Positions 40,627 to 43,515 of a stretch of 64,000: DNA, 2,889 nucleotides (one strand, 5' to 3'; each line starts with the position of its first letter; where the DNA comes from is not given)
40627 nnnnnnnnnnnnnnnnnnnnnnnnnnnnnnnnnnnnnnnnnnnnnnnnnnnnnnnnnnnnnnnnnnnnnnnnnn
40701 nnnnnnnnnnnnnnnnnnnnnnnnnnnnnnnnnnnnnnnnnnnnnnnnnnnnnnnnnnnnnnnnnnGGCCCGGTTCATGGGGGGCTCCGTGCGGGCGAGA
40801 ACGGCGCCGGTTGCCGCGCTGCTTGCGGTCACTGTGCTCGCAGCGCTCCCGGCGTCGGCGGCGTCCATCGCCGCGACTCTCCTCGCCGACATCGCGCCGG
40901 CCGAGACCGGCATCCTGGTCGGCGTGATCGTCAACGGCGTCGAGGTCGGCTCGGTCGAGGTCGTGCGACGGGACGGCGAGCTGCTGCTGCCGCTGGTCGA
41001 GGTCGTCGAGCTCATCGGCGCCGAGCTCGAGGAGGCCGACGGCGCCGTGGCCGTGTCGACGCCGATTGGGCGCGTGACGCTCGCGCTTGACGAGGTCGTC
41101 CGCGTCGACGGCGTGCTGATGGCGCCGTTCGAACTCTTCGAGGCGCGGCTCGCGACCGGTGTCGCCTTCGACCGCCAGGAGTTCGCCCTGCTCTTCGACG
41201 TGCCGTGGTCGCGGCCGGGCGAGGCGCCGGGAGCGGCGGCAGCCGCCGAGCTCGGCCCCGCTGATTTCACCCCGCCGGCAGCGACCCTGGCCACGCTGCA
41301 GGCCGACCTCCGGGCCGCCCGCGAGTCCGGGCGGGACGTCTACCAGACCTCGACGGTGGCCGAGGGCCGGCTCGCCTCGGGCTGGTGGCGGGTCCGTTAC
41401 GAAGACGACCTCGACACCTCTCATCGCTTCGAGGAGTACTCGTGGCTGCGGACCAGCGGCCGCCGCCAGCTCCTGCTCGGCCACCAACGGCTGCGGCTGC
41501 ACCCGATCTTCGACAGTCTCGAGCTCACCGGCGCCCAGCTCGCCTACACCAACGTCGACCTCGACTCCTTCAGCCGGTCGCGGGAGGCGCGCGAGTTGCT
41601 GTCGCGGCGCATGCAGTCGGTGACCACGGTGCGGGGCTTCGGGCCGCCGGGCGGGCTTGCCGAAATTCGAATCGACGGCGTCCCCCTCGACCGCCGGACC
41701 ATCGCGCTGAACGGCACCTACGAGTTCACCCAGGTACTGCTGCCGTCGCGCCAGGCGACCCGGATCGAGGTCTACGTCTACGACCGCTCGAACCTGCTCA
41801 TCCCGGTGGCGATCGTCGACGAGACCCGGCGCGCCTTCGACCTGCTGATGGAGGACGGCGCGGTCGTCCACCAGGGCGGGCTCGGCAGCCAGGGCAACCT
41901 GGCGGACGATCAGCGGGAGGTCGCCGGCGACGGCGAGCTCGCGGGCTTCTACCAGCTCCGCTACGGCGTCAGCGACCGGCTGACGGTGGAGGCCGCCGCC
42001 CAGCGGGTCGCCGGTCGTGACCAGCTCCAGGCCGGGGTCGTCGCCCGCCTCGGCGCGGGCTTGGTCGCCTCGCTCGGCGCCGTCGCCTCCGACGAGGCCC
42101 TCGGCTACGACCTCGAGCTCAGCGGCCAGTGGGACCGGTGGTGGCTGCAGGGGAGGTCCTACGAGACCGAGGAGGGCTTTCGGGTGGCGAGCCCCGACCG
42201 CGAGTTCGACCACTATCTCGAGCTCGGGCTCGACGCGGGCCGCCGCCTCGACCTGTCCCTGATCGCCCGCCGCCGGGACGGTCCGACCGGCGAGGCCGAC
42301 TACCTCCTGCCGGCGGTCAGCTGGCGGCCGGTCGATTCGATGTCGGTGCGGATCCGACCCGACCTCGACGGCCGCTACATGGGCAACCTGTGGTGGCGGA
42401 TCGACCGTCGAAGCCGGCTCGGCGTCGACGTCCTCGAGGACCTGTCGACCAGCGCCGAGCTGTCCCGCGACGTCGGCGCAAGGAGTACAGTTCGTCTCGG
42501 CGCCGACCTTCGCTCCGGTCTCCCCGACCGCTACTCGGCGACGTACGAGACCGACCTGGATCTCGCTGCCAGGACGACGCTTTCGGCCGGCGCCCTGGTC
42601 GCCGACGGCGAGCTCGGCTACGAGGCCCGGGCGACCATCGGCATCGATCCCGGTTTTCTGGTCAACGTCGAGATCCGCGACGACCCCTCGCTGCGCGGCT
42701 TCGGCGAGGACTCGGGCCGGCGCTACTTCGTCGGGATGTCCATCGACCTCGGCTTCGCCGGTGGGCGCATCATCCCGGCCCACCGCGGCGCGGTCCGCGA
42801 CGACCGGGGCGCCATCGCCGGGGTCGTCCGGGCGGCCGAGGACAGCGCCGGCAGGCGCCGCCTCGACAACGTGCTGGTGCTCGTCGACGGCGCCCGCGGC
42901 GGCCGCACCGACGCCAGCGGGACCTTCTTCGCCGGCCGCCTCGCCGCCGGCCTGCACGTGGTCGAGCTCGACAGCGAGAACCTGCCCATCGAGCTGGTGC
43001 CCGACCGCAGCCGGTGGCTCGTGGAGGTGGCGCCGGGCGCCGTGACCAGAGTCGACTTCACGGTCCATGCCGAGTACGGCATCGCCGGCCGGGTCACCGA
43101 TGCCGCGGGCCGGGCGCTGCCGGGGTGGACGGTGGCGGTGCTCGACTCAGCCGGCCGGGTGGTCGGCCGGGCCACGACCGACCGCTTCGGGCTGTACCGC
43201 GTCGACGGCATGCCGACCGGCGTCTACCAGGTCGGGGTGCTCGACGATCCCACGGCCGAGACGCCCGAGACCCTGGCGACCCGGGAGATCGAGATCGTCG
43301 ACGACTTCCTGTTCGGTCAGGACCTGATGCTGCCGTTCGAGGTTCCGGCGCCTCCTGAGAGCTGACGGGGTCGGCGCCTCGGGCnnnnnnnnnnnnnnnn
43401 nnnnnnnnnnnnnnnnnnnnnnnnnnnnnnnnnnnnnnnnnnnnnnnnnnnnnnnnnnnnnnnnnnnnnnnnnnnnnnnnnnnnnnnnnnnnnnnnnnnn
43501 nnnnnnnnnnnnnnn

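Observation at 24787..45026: Three sigma-54 promoters share one 17-bp palindrome (TGTCC-N7-GGACA): a compact activator regulon linking an ECF sigma factor, a fimbrial operon and a PilT-ATPase operon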

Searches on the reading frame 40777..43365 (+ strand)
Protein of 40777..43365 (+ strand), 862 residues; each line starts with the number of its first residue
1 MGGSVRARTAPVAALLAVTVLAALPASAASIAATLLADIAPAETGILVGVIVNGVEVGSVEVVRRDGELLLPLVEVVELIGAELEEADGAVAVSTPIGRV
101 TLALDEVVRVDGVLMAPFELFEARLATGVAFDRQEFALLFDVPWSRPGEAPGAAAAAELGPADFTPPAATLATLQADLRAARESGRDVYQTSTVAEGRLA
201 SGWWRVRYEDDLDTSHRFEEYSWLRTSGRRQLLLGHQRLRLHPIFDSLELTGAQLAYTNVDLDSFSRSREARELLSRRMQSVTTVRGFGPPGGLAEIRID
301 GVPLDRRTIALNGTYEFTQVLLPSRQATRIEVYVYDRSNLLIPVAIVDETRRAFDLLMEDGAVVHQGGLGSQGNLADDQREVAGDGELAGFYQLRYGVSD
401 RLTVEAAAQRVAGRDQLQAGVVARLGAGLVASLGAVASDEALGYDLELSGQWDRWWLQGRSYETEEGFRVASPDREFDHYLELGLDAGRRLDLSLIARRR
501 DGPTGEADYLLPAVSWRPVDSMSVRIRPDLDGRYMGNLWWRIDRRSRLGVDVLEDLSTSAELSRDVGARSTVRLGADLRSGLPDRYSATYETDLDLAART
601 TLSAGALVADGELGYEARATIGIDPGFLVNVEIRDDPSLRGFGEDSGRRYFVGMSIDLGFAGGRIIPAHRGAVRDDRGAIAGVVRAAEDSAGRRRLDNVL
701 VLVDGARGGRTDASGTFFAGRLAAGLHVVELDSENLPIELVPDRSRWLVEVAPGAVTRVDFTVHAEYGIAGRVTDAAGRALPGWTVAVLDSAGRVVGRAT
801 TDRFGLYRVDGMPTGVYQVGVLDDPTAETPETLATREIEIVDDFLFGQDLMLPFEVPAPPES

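Call 11: search_protein_families(library=pfam, proteins=[window:40777-43365:+], max_evalue=0.01)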
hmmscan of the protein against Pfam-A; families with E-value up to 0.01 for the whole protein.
window:40777-43365:+ (862 aa): 3 families
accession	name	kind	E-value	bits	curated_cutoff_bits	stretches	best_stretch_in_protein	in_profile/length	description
PF13620.12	CarboxypepD_reg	-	1.1e-12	48.6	32.3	1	769-821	2-54/82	Carboxypeptidase regulatory-like domain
PF17210.9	SdrD_B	-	0.00017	22.2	29.7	1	775-825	18-67/112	SdrD B-like domain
PF17936.7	Big_6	-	0.0085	16.7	27.6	0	776-810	17-51/83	Bacterial Ig domain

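Call 33: search_protein_families(library=ncbifam, proteins=[window:40777-43365:+], max_evalue=0.01)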
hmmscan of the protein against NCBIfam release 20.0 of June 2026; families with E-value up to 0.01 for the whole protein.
window:40777-43365:+ (862 aa): 0 families

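Call 34: search_solved_structures(query=window:40777-43365:+, max_evalue=1)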
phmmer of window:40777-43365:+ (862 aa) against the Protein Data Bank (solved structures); distinct sequences matched with E-value up to 1: 1.
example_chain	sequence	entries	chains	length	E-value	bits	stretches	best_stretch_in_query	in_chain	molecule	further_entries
10ps_A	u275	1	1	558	0.059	14.6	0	774-835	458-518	Serine-aspartate repeat-containing protein D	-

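Call 43: find_homologous_proteins(query=window:40777-43365:+, max_evalue=0.00001)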
Query window:40777-43365:+ (862 aa): 10 proteins with E <= 0.00001 among 8000 candidates.
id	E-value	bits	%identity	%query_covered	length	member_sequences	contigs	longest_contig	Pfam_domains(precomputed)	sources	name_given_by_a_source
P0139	0.0e+0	1873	100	100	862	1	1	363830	PF13620.13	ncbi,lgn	-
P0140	0.0e+0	1221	66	99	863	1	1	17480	PF13620.13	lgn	-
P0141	0.0e+0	1201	63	99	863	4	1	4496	PF13620.13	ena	-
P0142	0.0e+0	1192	65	97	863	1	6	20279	PF13620.13,PF17210.10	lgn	-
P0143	0.0e+0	1183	63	99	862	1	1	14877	PF13620.13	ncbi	ncbi:MAG: carboxypeptidase regulatory-like domain-containing protein [Thermoanaerobaculales bacteriu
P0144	9.3e-242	823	50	95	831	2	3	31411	PF13620.13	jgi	jgi:hypothetical protein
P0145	1.6e-238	812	49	94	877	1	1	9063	PF13620.13,PF17210.10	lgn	-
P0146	2.0e-189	650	44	94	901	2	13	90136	PF13620.13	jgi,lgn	jgi:hypothetical protein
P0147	2.6e-151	524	40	94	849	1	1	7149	PF13620.13,PF17210.10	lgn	-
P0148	1.1e-143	498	37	97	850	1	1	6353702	PF13620.13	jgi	jgi:hypothetical protein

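Call 63: predict_structure(alignment_id=A2)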
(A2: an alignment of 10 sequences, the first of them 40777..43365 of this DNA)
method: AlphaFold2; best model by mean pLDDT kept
length: 862 residues; sequences in the alignment: 10
mean_pLDDT: 66.2   pTM: 0.47
mean pLDDT of the five models: 66.2, 66.1, 62.8, 59.1, 53.3
residues with pLDDT >= 90: 44; 70-90: 415; 50-70: 175; < 50: 228
segments of 3 or more residues with pLDDT < 50: 1-41, 133-135, 147-230, 235-251, 262-281, 371-386, 470-472, 655-677, 689-693, 753-756, 860-862
pLDDT, mean of each block of 10 residues (from residue 1): 33 33 32 31 60 66 77 86 76 80 82 83 78 61 62 34 29 32 36 35 39 38 44 45 35 60 40 40 60 72 66 56 55 70 69 73 71 45 49 81 81 72 88 81 84 88 69 70 86 90 81 88 85 85 84 75 81 81 76 67 84 81 60 75 59 49 36 43 69 65 80 70 76 72 79 61 76 88 89 84 86 82 76 85 77 75 38
secondary structure, 60 per line:
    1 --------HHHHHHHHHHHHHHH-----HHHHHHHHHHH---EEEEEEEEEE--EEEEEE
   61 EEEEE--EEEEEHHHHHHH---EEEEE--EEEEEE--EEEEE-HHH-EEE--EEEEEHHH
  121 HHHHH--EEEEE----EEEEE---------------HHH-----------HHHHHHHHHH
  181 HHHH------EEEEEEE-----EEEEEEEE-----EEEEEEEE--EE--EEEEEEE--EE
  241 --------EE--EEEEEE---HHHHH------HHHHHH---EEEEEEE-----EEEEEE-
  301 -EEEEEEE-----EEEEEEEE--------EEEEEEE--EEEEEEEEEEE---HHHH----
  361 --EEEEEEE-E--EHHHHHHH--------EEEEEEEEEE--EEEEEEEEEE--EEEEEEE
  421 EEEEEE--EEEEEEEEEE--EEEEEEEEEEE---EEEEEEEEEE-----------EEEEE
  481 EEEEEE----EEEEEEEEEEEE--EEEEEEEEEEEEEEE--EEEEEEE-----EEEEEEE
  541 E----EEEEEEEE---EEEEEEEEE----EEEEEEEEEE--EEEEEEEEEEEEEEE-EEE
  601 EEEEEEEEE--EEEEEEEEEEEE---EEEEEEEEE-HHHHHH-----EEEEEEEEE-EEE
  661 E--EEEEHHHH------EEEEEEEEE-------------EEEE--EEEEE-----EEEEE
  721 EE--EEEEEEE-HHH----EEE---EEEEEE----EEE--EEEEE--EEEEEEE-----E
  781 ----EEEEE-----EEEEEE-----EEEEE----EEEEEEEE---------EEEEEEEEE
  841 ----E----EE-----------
elements in order (helices of 4 or more, strands of 3 or more residues): H9-23 H29-39 E43-52 E55-65 E68-72 H73-79 E83-87 E90-95 E98-102 E108-110 E113-117 H118-125 E128-132 E137-141 H171-184 E191-197 E203-210 E216-223 E230-236 E253-258 H262-266 H273-278 E282-288 E294-299 E302-308 E314-321 E330-336 E339-349 H353-356 E363-369 H375-381 E390-399 E402-411 E414-426 E429-438 E441-451 E455-464 E476-486 E491-502 E505-519 E522-528 E534-541 E546-553 E557-565 E570-579 E582-596 E598-609 E612-623 E627-635 H637-642 E648-656 E658-661 E664-667 H668-671 E678-686 E700-703 E706-710 E716-722 E725-731 E740-742 E746-751 E756-758 E761-765 E768-774 E785-789 E795-800 E806-810 E815-822 E832-840

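Call 66: fold_search(model_id=the predicted structure, library=pdb)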
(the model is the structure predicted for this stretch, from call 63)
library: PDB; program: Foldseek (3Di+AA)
matches with E <= 10: 834; with E <= 0.001: 60
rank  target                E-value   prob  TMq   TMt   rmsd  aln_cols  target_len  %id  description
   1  3rfz_B                1.8e-21  1.00  0.29  0.31  27.0       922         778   12  Crystal structure of the FimD usher bound to its cognate FimC:FimH substrate (released 2011-06-01)
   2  9bog_D                8.1e-21  1.00  0.28  0.30  24.9       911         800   12  Structural basis for adhesin secretion by the outer-membrane usher in type 1 pili (released 2024-10-09)
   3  3rfz_E                1.8e-20  1.00  0.30  0.32  27.2       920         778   12  Crystal structure of the FimD usher bound to its cognate FimC:FimH substrate (released 2011-06-01)
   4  9fw9_D                3.6e-19  1.00  0.30  0.36  18.4       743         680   13  Cryo-EM structure of the type 1 pilus assembly platform as part of the FimA-bound chaperone-usher pilus complex (FimDH (released 2025-06-04)
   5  6e14_D                1.2e-18  1.00  0.26  0.28  25.6       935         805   11  Handover mechanism of the growing pilus by the bacterial outer membrane usher FimD (released 2018-10-17)
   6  9fy9_D                2.4e-18  1.00  0.31  0.37  18.3       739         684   13  Cryo-EM structure of the type 1 chaperone-usher pilus FimD-tip complex (FimDHGFC) - Conformer 1 (released 2025-06-04)
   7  9fxb_D                7.1e-18  1.00  0.28  0.35  18.4       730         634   12  Cryo-EM structure of the type 1 pilus assembly platform as part of the FimI-bound chaperone-usher pilus complex (FimDH (released 2025-06-04)
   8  9fx8_D                2.4e-17  1.00  0.30  0.36  17.9       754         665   12  Cryo-EM structure of the FimI-bound type 1 pilus assembly platform complex - Local refinement (released 2025-06-04)
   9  9fxs_D                2.4e-17  1.00  0.28  0.34  19.3       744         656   11  Cryo-EM structure of the type 1 pilus complex including pilus rod and FimI-bound assembly platform after incorporation (released 2025-06-04)
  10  7lhh_C                9.3e-17  1.00  0.28  0.29  25.9       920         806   14  Cryo-EM structure of E. coli P pilus tip assembly intermediate PapC-PapD-PapK-PapG in the second conformation (released 2021-08-11)
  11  7lhg_C                2.0e-16  1.00  0.29  0.30  27.1       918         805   14  Cryo-EM structure of E. coli P pilus tip assembly intermediate PapC-PapD-PapK-PapG in the first conformation (released 2021-08-11)
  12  6cd2_C                3.7e-12  1.00  0.30  0.34  17.4       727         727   12  Crystal structure of the PapC usher bound to the chaperone-adhesin PapD-PapG (released 2018-10-03)
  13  7lhi_C                2.8e-11  1.00  0.27  0.30  25.1       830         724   13  Cryo-EM structure of E. coli P pilus tip assembly intermediate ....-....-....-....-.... (released 2021-08-11)
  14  10ps                  3.4e-11  1.00  0.13  0.18  27.7       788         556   10  Crystal structure of SdrD A2-A3-B1-B2 domains from Staphylococcus aureus JH1 (released 2026-02-11)
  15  6fwv_A                3.5e-10  1.00  0.12  0.17  24.3       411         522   13  The Bacillus anthracis TIE protein (released 2018-08-08)
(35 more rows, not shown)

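Call 90: find_encoding_contigs(protein=P0148, flank=10000, max_places=1)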
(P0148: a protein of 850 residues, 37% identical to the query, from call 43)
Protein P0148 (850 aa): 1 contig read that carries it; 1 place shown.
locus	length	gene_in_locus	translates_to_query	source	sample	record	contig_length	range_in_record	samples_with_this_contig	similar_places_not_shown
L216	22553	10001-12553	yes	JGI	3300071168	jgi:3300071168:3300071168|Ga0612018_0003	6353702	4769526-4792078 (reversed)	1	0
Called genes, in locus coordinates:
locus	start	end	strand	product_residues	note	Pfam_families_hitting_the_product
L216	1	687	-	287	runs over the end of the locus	PF00491:Arginase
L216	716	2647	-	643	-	PF02784:Orn_Arg_deC_N, PF17810:Arg_decarb_HB, PF17944:Arg_decarbox_C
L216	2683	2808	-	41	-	-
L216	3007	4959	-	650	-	PF00672:HAMP, PF07228:SpoIIE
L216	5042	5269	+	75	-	-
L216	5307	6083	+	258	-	-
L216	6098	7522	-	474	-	PF00072:Response_reg, PF00158:Sigma54_activat, PF01078:Mg_chelatase (faint), PF14532:Sigma54_activ_2, PF25601:AAA_lid_14, PF02954:HTH_8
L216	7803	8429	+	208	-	-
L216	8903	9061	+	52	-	-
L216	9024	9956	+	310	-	-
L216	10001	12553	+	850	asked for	PF13620:CarboxypepD_reg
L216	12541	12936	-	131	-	-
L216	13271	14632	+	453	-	PF00072:Response_reg, PF00158:Sigma54_activat, PF14532:Sigma54_activ_2, PF07728:AAA_5 (weak), PF25601:AAA_lid_14, PF02954:HTH_8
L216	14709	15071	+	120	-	PF13442:Cytochrome_CBB3 (weak), PF00034:Cytochrom_C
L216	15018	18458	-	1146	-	PF00004:AAA, PF07728:AAA_5 (weak), PF22667:Lon_lid (weak), PF05362:Lon_C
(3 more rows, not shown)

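Call 91: find_encoding_contigs(protein=P0146, flank=10000, max_places=1)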
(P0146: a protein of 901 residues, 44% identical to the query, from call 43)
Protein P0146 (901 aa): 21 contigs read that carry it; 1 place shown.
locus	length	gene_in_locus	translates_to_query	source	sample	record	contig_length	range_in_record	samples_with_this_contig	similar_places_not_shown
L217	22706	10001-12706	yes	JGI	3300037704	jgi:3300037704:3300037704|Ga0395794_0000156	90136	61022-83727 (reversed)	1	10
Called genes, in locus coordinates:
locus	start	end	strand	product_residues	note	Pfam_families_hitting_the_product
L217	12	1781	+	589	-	PF03109:ABC1, PF01636:APH (weak), PF27536:UbiB_helical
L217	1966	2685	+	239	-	PF01965:DJ-1_PfpI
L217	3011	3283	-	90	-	-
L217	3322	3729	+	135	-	PF01850:PIN (weak)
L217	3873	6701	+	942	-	PF00072:Response_reg, PF00989:PAS, PF08448:PAS_4, PF13188:PAS_8, PF13426:PAS_9, PF00989:PAS, PF08447:PAS_3, PF08448:PAS_4, +11 more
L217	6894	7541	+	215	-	-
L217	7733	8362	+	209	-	-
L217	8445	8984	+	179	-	-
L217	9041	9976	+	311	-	-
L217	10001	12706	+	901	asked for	PF13620:CarboxypepD_reg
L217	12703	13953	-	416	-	PF01734:Patatin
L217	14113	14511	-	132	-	PF05597:Phasin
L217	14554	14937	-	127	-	PF05597:Phasin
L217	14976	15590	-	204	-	PF07879:PHB_acc_N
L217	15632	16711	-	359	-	PF01656:CbiA, PF02374:ArsA_ATPase, PF13614:AAA_31 (faint)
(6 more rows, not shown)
